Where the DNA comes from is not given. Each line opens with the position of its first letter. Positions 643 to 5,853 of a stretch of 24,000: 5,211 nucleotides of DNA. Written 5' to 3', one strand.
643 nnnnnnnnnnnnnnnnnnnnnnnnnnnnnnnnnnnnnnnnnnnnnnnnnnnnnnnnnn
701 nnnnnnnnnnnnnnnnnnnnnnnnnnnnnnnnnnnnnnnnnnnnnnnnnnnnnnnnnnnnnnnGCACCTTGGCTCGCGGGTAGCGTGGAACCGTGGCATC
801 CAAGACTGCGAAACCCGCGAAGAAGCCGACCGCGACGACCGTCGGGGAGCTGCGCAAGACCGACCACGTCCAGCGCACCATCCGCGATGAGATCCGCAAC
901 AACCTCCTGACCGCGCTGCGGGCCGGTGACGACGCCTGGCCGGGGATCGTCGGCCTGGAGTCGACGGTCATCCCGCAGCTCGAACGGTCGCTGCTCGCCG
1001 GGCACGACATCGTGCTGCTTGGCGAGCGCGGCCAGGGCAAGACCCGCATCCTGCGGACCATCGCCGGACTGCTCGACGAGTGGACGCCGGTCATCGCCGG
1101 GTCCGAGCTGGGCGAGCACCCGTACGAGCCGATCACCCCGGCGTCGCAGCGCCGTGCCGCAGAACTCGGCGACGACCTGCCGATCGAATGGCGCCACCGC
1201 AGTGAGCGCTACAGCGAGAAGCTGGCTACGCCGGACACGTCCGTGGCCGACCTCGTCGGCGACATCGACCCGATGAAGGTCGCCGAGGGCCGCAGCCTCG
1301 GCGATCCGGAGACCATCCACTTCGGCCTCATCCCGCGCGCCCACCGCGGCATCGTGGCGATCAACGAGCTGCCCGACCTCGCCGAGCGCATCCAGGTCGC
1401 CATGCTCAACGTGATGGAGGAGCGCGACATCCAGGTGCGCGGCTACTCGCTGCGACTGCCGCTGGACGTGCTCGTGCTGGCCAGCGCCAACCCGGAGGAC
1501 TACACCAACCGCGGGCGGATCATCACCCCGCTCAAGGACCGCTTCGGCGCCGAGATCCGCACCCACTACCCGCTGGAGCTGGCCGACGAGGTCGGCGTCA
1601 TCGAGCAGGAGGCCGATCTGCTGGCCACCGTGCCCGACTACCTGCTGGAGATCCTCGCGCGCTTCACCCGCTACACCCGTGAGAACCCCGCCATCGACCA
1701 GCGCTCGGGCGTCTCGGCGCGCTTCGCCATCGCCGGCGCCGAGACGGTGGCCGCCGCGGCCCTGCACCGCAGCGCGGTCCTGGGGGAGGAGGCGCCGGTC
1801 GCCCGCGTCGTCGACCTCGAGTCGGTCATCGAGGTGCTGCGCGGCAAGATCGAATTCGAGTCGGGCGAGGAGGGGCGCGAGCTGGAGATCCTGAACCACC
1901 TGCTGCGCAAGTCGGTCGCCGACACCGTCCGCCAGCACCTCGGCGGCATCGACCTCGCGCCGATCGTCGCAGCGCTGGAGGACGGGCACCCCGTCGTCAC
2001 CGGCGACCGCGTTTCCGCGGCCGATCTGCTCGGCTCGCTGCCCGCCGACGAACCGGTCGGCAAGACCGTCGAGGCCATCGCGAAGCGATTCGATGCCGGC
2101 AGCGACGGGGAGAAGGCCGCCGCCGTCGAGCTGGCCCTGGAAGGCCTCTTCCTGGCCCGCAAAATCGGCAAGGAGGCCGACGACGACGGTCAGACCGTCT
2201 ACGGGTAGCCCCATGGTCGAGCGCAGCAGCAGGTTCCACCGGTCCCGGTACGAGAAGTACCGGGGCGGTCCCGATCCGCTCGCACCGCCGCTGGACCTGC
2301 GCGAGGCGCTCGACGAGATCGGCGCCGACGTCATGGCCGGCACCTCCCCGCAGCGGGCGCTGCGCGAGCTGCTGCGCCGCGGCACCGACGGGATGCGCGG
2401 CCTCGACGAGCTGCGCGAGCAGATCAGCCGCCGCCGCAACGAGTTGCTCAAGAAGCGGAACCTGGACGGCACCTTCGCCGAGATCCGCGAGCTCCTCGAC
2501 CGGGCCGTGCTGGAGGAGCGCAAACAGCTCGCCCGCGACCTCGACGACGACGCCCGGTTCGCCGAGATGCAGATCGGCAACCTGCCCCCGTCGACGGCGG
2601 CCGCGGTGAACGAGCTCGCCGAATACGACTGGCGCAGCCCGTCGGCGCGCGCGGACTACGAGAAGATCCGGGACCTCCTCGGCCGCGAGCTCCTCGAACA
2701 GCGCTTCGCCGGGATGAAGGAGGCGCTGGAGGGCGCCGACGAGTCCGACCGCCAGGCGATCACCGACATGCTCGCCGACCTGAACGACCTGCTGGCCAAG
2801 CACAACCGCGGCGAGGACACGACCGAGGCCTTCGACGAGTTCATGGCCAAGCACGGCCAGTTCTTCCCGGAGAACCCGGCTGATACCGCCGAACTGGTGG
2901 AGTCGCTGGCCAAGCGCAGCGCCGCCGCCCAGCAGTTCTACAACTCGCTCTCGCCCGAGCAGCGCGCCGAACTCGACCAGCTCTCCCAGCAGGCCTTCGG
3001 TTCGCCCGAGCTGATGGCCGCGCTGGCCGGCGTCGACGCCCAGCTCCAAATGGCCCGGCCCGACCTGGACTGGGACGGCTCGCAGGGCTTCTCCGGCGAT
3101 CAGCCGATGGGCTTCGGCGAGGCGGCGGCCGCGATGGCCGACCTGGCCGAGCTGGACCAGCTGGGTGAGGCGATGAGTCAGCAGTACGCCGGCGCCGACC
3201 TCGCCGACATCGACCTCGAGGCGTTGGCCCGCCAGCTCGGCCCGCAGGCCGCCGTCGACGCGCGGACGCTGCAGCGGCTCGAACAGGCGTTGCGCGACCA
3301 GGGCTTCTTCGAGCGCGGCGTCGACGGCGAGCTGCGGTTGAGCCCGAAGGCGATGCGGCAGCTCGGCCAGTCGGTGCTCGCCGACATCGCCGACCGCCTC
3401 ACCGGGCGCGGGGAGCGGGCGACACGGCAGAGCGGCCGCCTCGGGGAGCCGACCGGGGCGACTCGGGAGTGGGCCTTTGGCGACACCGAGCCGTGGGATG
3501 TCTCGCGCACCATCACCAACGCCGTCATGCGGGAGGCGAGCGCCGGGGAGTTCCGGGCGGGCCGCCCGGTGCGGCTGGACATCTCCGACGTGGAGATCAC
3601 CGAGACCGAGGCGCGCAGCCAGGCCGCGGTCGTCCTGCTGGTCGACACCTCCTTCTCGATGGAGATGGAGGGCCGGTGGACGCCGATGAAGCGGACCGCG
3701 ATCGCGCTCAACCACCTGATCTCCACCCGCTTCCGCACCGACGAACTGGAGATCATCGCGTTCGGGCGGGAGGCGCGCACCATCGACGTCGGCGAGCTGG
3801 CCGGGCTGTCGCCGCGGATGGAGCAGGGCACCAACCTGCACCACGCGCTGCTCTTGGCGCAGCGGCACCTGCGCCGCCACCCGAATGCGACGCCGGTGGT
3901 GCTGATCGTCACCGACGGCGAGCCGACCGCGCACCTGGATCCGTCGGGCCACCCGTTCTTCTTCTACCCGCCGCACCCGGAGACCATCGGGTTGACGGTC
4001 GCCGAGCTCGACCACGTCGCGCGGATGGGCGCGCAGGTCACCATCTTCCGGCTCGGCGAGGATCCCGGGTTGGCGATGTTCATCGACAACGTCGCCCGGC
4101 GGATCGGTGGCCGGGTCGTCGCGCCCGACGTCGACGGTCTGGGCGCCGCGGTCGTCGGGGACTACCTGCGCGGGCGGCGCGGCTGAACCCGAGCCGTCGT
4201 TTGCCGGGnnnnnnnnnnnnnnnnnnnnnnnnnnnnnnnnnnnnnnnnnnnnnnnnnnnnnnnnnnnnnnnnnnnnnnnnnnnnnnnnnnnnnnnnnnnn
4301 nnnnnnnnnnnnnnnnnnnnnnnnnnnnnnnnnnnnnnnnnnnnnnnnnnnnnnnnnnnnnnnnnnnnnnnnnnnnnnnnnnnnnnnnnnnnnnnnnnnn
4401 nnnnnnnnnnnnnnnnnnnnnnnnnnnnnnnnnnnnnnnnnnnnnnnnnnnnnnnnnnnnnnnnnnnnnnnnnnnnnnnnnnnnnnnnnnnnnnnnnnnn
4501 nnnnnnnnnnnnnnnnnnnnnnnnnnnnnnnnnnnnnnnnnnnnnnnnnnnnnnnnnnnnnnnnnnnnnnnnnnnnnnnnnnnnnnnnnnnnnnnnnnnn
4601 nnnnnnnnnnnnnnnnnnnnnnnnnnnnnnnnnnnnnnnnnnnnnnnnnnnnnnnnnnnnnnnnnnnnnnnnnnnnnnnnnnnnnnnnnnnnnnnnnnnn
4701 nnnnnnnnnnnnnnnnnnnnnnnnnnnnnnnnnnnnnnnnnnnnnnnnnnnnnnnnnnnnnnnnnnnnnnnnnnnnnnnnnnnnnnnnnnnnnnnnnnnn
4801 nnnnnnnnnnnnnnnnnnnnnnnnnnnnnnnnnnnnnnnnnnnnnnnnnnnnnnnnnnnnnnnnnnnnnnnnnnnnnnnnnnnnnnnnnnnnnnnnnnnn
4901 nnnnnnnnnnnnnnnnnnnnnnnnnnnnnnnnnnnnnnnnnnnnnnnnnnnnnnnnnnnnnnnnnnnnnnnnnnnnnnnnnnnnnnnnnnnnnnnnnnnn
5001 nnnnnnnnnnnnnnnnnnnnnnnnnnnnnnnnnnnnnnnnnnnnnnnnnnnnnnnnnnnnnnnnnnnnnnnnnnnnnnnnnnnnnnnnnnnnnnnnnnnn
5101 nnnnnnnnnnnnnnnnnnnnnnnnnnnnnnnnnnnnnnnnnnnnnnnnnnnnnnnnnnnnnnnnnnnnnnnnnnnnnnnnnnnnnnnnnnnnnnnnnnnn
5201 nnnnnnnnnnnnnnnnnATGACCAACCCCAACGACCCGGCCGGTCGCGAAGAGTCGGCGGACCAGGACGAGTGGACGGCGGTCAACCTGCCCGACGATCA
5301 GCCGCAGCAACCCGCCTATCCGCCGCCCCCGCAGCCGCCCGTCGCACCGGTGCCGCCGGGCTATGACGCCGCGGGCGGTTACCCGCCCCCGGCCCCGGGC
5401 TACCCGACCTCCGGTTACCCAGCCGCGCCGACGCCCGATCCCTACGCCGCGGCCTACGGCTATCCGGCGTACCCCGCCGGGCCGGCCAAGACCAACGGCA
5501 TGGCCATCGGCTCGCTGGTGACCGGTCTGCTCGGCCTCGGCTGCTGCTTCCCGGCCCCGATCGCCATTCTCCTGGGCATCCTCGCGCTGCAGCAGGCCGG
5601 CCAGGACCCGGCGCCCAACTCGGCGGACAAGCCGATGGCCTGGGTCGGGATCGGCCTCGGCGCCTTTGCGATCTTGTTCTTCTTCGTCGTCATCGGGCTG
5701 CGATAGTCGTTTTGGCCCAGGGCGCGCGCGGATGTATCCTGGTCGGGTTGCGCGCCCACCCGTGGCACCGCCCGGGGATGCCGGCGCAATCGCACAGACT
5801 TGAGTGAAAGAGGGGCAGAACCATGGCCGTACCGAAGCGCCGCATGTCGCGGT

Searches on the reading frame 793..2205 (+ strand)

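Call 79: search_protein_families(library=pfam, proteins=[window:793-2205:+], max_evalue=0.001)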
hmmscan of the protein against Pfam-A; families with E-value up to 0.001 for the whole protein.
window:793-2205:+ (471 aa): 6 families
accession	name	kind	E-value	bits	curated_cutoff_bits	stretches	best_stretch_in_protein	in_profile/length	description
PF07728.20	AAA_5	-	4.3e-07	30.5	22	0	139-251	27-139/139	AAA domain (dynein-related subfamily)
PF01078.27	Mg_chelatase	-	6.2e-07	29.5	20.3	0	170-234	92-158/207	Magnesium chelatase, subunit ChlI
PF00158.32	Sigma54_activat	-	8.1e-07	29.3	20.2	1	176-234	85-143/168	Sigma-54 interaction domain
PF07726.17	AAA_3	-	1.7e-05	25.2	27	1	187-240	65-118/131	ATPase family associated with various cellular activities (AAA)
PF00493.29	MCM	-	1.9e-05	24.4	23.3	1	175-236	112-175/224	MCM P-loop domain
PF08298.17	AAA_PrkA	-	4.5e-05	23.1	25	1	150-298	199-352/358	PrkA AAA domain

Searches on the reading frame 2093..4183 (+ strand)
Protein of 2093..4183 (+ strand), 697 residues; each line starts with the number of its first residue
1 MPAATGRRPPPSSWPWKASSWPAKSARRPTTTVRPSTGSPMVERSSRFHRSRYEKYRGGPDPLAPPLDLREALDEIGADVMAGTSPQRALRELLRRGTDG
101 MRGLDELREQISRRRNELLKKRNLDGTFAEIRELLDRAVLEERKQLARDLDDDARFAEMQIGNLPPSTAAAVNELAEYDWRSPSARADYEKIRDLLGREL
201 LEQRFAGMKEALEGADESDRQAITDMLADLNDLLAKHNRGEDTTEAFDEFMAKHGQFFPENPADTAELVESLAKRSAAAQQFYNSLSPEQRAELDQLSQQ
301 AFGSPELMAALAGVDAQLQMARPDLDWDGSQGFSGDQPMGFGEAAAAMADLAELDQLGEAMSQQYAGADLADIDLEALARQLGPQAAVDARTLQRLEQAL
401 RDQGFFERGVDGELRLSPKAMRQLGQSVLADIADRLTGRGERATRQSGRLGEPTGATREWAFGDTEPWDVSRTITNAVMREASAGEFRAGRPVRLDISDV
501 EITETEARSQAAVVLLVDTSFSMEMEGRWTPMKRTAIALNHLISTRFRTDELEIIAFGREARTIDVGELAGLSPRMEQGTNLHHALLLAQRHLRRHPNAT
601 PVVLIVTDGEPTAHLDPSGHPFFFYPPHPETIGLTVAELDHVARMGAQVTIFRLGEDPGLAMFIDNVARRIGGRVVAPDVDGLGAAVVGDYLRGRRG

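Call 79: search_protein_families(library=pfam, proteins=[window:2093-4183:+], max_evalue=0.001)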
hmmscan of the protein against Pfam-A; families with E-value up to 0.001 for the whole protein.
window:2093-4183:+ (697 aa): 2 families
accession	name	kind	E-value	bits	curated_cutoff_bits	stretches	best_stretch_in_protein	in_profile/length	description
PF13519.12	VWA_2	-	9e-09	36.4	27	1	513-610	1-107/107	von Willebrand factor type A domain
PF07813.17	LTXXQ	-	0.00025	22.1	24.3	1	267-297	69-99/100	LTXXQ motif family protein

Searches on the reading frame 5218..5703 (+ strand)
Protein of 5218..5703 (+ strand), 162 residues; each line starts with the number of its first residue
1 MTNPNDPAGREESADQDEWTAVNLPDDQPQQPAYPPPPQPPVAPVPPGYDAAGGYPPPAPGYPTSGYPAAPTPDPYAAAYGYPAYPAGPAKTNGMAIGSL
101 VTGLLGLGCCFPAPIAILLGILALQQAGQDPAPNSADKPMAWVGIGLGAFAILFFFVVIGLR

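Call 79: search_protein_families(library=pfam, proteins=[window:5218-5703:+], max_evalue=0.001)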
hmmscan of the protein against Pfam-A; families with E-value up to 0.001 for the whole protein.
window:5218-5703:+ (162 aa): 1 family
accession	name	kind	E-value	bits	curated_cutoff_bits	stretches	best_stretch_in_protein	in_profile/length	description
PF13828.11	DUF4190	-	2e-12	47.1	35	1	95-157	1-61/62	Domain of unknown function (DUF4190)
